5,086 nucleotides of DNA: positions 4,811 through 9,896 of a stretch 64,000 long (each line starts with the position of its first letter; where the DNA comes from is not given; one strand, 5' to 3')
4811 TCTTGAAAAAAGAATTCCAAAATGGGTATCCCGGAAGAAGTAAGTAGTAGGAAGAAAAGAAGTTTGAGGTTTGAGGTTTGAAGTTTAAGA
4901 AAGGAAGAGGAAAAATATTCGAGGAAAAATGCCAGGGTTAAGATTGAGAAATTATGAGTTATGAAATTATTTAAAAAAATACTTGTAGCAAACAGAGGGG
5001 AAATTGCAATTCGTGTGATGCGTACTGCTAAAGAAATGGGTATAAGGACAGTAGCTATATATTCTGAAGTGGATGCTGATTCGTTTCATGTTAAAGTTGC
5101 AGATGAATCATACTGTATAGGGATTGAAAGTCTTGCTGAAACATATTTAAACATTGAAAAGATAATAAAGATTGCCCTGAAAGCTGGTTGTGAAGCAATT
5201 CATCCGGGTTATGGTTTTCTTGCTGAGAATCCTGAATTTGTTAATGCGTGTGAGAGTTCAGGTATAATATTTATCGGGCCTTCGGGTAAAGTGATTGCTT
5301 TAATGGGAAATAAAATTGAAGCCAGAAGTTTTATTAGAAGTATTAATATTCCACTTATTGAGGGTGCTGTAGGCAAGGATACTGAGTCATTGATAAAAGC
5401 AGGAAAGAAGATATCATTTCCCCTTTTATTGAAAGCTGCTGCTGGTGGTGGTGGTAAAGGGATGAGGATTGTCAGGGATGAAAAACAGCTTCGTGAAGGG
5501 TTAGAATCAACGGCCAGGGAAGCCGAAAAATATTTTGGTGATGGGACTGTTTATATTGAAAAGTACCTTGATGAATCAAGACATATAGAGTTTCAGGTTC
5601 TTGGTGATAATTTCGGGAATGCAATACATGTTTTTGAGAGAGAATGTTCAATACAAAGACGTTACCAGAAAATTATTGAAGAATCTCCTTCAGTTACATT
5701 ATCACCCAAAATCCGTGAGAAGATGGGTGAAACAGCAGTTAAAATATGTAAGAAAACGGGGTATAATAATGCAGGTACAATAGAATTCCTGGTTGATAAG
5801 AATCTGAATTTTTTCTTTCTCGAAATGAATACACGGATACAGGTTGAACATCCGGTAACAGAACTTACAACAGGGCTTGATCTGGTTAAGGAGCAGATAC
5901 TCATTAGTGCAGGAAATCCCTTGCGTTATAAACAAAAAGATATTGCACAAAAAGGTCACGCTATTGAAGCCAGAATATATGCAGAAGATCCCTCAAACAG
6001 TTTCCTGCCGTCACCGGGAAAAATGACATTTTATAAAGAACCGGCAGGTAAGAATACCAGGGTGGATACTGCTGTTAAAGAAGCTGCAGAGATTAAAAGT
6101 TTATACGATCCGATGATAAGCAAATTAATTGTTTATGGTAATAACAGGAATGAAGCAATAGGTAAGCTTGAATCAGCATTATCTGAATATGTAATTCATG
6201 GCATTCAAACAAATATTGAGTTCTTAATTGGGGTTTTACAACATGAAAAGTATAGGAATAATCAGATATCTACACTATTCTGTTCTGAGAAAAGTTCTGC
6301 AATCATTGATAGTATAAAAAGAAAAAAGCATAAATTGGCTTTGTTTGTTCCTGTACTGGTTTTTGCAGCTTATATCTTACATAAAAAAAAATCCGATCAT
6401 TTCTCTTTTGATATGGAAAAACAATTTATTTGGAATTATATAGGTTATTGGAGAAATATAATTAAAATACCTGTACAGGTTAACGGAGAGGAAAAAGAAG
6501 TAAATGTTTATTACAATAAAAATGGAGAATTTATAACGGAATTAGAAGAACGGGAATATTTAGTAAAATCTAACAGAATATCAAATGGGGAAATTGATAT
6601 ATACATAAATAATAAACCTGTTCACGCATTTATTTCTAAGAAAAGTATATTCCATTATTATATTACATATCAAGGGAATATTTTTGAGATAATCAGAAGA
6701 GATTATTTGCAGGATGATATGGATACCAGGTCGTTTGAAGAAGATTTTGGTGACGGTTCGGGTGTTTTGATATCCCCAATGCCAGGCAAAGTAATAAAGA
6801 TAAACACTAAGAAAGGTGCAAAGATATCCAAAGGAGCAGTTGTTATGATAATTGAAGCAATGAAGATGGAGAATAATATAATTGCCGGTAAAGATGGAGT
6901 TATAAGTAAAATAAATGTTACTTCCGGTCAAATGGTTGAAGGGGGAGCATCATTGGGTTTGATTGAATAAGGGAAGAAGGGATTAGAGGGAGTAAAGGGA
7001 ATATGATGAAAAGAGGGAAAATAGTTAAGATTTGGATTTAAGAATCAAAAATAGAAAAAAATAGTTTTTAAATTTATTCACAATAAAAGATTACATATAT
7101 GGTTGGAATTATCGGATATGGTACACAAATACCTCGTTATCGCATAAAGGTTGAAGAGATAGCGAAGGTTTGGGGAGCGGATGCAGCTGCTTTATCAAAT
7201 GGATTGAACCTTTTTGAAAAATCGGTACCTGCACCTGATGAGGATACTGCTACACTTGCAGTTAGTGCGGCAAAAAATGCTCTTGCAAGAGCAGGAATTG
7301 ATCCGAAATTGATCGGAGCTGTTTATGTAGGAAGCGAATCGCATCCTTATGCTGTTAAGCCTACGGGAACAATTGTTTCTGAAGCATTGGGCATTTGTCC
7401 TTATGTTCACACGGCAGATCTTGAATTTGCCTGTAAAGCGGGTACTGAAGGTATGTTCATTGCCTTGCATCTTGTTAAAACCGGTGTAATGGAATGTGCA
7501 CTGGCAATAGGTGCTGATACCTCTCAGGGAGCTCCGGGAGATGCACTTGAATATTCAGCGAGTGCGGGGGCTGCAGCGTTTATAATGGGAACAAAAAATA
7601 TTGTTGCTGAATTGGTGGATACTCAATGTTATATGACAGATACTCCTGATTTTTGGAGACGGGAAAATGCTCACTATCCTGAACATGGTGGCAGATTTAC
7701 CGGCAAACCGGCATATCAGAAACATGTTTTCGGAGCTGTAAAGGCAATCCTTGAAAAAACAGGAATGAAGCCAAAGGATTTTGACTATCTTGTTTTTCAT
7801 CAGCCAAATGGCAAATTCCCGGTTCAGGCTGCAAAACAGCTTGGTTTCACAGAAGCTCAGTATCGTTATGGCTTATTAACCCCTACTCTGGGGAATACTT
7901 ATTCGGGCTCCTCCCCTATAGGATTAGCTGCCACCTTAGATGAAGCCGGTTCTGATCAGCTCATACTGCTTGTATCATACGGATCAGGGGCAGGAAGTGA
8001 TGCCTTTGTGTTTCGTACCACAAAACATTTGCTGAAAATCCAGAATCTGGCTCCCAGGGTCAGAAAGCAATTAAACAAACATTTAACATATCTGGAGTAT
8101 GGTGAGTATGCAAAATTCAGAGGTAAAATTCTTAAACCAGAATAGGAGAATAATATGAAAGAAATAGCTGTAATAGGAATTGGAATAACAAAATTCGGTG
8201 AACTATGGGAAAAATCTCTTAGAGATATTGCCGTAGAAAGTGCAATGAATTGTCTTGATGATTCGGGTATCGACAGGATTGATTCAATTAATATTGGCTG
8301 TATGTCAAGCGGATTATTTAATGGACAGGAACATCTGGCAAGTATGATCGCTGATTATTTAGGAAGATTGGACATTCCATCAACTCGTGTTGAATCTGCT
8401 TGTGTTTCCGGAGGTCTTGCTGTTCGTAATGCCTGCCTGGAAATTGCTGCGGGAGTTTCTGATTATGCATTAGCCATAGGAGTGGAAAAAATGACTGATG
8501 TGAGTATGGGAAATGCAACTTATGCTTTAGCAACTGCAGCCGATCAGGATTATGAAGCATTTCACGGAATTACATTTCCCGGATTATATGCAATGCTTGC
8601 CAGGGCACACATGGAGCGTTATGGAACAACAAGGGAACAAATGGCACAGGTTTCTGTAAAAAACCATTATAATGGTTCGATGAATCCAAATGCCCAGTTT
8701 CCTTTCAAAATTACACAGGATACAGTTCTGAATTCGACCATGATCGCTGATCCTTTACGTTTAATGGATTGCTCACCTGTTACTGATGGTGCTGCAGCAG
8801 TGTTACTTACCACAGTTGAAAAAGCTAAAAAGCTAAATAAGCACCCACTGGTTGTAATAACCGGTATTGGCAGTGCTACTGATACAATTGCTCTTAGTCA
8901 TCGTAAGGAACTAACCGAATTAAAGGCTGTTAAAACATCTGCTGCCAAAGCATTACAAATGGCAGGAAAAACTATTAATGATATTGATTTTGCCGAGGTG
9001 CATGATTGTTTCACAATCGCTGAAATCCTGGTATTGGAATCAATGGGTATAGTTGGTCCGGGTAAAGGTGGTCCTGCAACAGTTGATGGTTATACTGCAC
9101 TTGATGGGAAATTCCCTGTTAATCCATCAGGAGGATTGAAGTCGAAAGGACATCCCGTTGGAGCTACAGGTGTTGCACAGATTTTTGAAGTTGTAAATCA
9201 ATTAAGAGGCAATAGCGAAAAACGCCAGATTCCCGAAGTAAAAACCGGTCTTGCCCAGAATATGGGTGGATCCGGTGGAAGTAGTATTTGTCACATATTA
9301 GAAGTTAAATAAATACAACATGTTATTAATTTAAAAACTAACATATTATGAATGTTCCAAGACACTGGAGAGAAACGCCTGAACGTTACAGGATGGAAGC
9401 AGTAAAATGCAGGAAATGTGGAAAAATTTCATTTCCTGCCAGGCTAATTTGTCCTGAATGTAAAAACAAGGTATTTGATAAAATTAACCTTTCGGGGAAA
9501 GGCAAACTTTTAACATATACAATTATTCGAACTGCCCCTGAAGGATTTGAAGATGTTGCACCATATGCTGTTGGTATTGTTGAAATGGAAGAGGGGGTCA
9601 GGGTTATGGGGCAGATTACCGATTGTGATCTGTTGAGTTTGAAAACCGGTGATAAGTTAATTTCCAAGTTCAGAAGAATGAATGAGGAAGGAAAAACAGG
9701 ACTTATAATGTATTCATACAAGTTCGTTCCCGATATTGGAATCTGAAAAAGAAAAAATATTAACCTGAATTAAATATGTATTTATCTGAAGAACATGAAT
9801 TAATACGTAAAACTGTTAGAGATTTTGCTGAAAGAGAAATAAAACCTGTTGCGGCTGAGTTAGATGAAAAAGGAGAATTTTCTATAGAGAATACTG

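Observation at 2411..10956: Leucine/isovalerate-type (liu-like) operon in which the archaeal thiolase/HMG-CoA-synthase/DUF35 complex occupies the place of HMG-CoA lyase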

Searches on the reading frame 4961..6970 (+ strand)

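Call 3: search_protein_families(library=pfam, proteins=[window:4961-6970:+])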
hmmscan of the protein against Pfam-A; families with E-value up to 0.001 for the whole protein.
window:4961-6970:+ (669 aa): 7 families
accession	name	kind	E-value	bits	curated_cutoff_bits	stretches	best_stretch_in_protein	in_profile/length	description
PF02786.22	CPSase_L_D2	-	8.4e-71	238.3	19.8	1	118-322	2-209/211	Carbamoyl-phosphate synthase L chain, ATP binding domain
PF00289.28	Biotin_carb_N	-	3.7e-46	156.6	25.5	1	4-112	2-110/110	Biotin carboxylase, N-terminal domain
PF02785.25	Biotin_carb_C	-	1.2e-36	125.6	32.4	1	336-441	1-106/108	Biotin carboxylase C-terminal domain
PF00364.28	Biotin_lipoyl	-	8.8e-15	54.7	22.1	1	603-665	3-70/73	Biotin-requiring enzyme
PF07478.18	Dala_Dala_lig_C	-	3.1e-11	43.6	24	1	140-291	24-174/204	D-ala D-ala ligase C-terminus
PF02222.28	ATP-grasp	-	5.4e-07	29.9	27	1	125-280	3-151/179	ATP-grasp domain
PF08443.16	RimK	-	8.5e-05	22.7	21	1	139-310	28-182/188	RimK-like ATP-grasp domain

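Call 4: search_protein_families(library=ncbifam, proteins=[window:4961-6970:+])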
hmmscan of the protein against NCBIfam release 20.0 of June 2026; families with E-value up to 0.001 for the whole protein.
window:4961-6970:+ (669 aa): 45 families (the best 25 are shown)
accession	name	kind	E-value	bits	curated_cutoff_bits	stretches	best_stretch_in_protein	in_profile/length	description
NF009554.0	PRK12999.1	equivalog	1.7e-190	635.5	965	2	2-461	3-473/1147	pyruvate carboxylase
NF006406.0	PRK08654.1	equivalog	1.4e-187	624.2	739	1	3-455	1-453/499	acetyl-CoA carboxylase biotin carboxylase subunit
NF006367.0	PRK08591.1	subfamily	4.3e-183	609.1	597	1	4-445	2-445/451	acetyl-CoA carboxylase biotin carboxylase subunit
TIGR00514.1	accC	equivalog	5.5e-176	585.8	626.5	1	4-445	2-445/449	acetyl-CoA carboxylase biotin carboxylase subunit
NF004085.0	PRK05586.1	equivalog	3.3e-173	576.7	723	1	3-444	1-444/448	acetyl-CoA carboxylase biotin carboxylase subunit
TIGR01235.1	pyruv_carbox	equivalog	2.1e-170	568.7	1114.45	2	6-456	1-462/1143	pyruvate carboxylase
TIGR02712.1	urea_carbox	equivalog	2.2e-168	562.3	1303.85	2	4-442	1-440/1201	urea carboxylase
NF005525.0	PRK07178.1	equivalog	3.5e-160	533.7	768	1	4-466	2-464/471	acetyl-CoA carboxylase biotin carboxylase subunit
NF006286.0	PRK08462.1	equivalog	4e-156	520.3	740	1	4-443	4-443/445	acetyl-CoA carboxylase biotin carboxylase subunit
NF006287.0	PRK08463.1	equivalog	5.1e-154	513.6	775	1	4-457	2-457/479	acetyl-CoA carboxylase subunit A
NF009471.0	PRK12833.1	equivalog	1.5e-153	511.7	686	1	4-440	5-443/467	acetyl-CoA carboxylase biotin carboxylase subunit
NF004173.0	PRK05641.1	equivalog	8.1e-19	68.7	199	1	599-665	83-149/153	putative acetyl-CoA carboxylase biotin carboxyl carrier protein subunit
NF005117.0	PRK06549.1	equivalog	3.7e-17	63.1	159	1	599-665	60-126/130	acetyl-CoA carboxylase biotin carboxyl carrier protein subunit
NF006761.0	PRK09282.1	domain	2.3e-16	59.4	402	1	545-668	467-589/591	pyruvate carboxylase subunit B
TIGR01369.1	CPSaseII_lrg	equivalog_domain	1.9e-15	55.6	1027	1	65-342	618-894/1052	carbamoyl-phosphate synthase (glutamine-hydrolyzing) large subunit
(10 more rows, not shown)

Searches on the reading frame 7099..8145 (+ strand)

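Call 3: search_protein_families(library=pfam, proteins=[window:7099-8145:+])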
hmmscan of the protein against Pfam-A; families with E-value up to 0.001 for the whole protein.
window:7099-8145:+ (348 aa): 3 families
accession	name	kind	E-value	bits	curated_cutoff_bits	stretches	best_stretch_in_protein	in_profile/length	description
PF08541.16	ACP_syn_III_C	-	1.6e-12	47.8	26.6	1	218-306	1-89/90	3-Oxoacyl-[acyl-carrier-protein (ACP)] synthase III C terminal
PF00108.29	Thiolase_N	-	2.4e-06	27.6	26.4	1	50-140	23-113/260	Thiolase, N-terminal domain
PF08540.16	HMG_CoA_synt_C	-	0.00019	21.6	25.1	0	259-316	149-212/280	Hydroxymethylglutaryl-coenzyme A synthase C terminal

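Call 4: search_protein_families(library=ncbifam, proteins=[window:7099-8145:+])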
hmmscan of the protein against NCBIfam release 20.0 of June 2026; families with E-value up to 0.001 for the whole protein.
window:7099-8145:+ (348 aa): 24 families
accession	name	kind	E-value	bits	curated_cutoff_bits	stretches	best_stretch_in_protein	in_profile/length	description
NF003274.0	PRK04262.1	equivalog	1.1e-157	524.5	244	1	1-344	2-344/347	hydroxymethylglutaryl-CoA synthase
TIGR00748.1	HMG_CoA_syn_Arc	equivalog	4.6e-153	509.5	353.35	1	1-344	1-343/345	hydroxymethylglutaryl-CoA synthase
TIGR01835.1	HMG-CoA-S_prok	equivalog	3.5e-32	111.6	360.35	1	3-340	2-348/382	hydroxymethylglutaryl-CoA synthase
TIGR00747.1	fabH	subfamily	7.1e-25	87.7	292.1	1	2-304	3-319/322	beta-ketoacyl-ACP synthase III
NF006829.0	PRK09352.1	subfamily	1.2e-24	87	249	1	2-303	5-317/322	beta-ketoacyl-ACP synthase 3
NF041302.1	HMG_CoAsyn_Halo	equivalog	7.6e-21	74.6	800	1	19-251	22-260/443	hydroxymethylglutaryl-CoA synthase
NF005308.0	PRK06840.1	equivalog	2.2e-15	56.5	315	1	1-138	4-142/339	3-oxoacyl-ACP synthase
NF006720.0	PRK09258.1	equivalog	9.9e-13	48.1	285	1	46-143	57-154/338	3-oxoacyl-ACP synthase III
NF004623.0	PRK05963.1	equivalog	3e-12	46.5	437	1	4-128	8-131/328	beta-ketoacyl-ACP synthase III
TIGR01833.1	HMG-CoA-S_euk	equivalog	4.5e-12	45.8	286.2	1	2-247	5-265/457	hydroxymethylglutaryl-CoA synthase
NF005703.0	PRK07515.1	equivalog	1.4e-11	43.9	304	1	51-140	97-184/373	beta-ketoacyl-ACP synthase III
NF004810.0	PRK06157.1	equivalog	1.2e-08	34.5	403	1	47-152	24-128/400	acetyl-CoA acetyltransferase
NF004720.0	PRK06064.1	subfamily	1.5e-08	33.8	420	1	50-159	22-133/389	thiolase domain-containing protein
NF053628.1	BnzsclthlBbsBGT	equivalog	4.4e-08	32.3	750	1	48-141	22-113/389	benzoylsuccinyl-CoA thiolase subunit BbsB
NF005541.0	PRK07204.1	equivalog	4.9e-08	32.7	402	0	2-163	5-169/329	beta-ketoacyl-ACP synthase III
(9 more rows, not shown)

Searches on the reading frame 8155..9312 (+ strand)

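Call 3: search_protein_families(library=pfam, proteins=[window:8155-9312:+])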
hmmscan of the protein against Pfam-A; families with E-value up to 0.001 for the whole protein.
window:8155-9312:+ (385 aa): 4 families
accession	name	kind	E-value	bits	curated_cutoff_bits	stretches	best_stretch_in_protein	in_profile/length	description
PF22691.2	Thiolase_C_1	-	2.3e-44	151.1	28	1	239-383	1-143/144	Thiolase C-terminal domain-like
PF00108.29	Thiolase_N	-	2.7e-27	96.3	26.4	1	5-220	2-258/260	Thiolase, N-terminal domain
PF02803.24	Thiolase_C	-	3.7e-10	39.9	27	1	262-362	27-109/123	Thiolase, C-terminal domain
PF00109.32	ketoacyl-synt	-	6.7e-05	23.1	20.8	1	60-118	152-209/252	Beta-ketoacyl synthase, N-terminal domain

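Call 4: search_protein_families(library=ncbifam, proteins=[window:8155-9312:+])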
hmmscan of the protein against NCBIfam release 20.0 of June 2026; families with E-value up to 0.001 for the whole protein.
window:8155-9312:+ (385 aa): 60 families (the best 25 are shown)
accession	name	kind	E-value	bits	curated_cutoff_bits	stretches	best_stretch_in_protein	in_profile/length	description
NF004720.0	PRK06064.1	subfamily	7.2e-155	515.5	420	1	1-383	1-386/389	thiolase domain-containing protein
NF053570.1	AcCoTHIOL_METTL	equivalog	1.1e-151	505.1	600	1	1-383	1-382/385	acetyl-CoA acetyltransferase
NF004810.0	PRK06157.1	equivalog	6.5e-101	338.4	403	1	2-381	7-392/400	acetyl-CoA acetyltransferase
NF009228.0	PRK12578.1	subfamily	4.1e-100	335.1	485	1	2-382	3-385/387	thiolase domain-containing protein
NF005704.0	PRK07516.1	subfamily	1.5e-97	327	412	1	2-383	2-386/389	thiolase domain-containing protein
NF006102.0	PRK08256.1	subfamily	2.8e-74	250.5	436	1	2-379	3-387/394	lipid-transfer protein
NF004982.0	PRK06365.1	equivalog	9.6e-73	245.6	695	2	4-252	18-267/430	thiolase domain-containing protein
NF004936.0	PRK06289.1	equivalog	2.1e-71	240.9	375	1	4-383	5-402/405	acetyl-CoA acetyltransferase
NF004715.0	PRK06059.1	equivalog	1.5e-66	225.1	424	1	2-378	4-395/399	lipid-transfer protein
NF004811.0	PRK06158.1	subfamily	2.5e-60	204.5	421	1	4-382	10-378/384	acetyl-CoA acetyltransferase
NF053628.1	BnzsclthlBbsBGT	equivalog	9.5e-60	202.4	750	1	2-373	5-370/389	benzoylsuccinyl-CoA thiolase subunit BbsB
NF006180.0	PRK08313.1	subfamily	2.6e-59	201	514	1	2-373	4-373/389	thiolase domain-containing protein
NF006010.0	PRK08142.1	subfamily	4.2e-56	190.4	462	1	17-377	20-377/388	thiolase domain-containing protein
NF004721.0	PRK06065.1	equivalog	2e-55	188.3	455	1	2-371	10-380/393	thiolase domain-containing protein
NF005892.0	PRK07855.1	subfamily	2.6e-50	171.4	469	1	3-367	7-374/390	lipid-transfer protein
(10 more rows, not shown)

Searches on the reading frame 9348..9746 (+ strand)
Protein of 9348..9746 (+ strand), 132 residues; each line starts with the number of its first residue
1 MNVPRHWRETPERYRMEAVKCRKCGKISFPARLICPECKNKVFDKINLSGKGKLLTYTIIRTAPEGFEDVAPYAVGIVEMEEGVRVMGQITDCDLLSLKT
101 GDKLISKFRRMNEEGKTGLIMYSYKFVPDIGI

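Call 3: search_protein_families(library=pfam, proteins=[window:9348-9746:+])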
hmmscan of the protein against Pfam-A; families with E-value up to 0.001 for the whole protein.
window:9348-9746:+ (132 aa): 2 families
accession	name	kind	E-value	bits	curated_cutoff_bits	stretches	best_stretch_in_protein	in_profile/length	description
PF01796.24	OB_ChsH2_C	-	5.6e-20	71.5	27.1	1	48-104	4-60/65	ChsH2, C-terminal OB-fold domain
PF12172.15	zf-ChsH2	-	2.2e-07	31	23.2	1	12-40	5-33/37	ChsH2, rubredoxin-like zinc ribbon domain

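Call 4: search_protein_families(library=ncbifam, proteins=[window:9348-9746:+])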
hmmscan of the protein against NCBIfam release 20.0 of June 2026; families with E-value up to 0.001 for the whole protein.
window:9348-9746:+ (132 aa): 1 family
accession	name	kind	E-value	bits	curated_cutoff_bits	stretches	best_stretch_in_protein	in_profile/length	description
NF053627.1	BnzsclthlBbsAGT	equivalog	1.6e-15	57.4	250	1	16-126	36-142/145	benzoylsuccinyl-CoA thiolase subunit BbsA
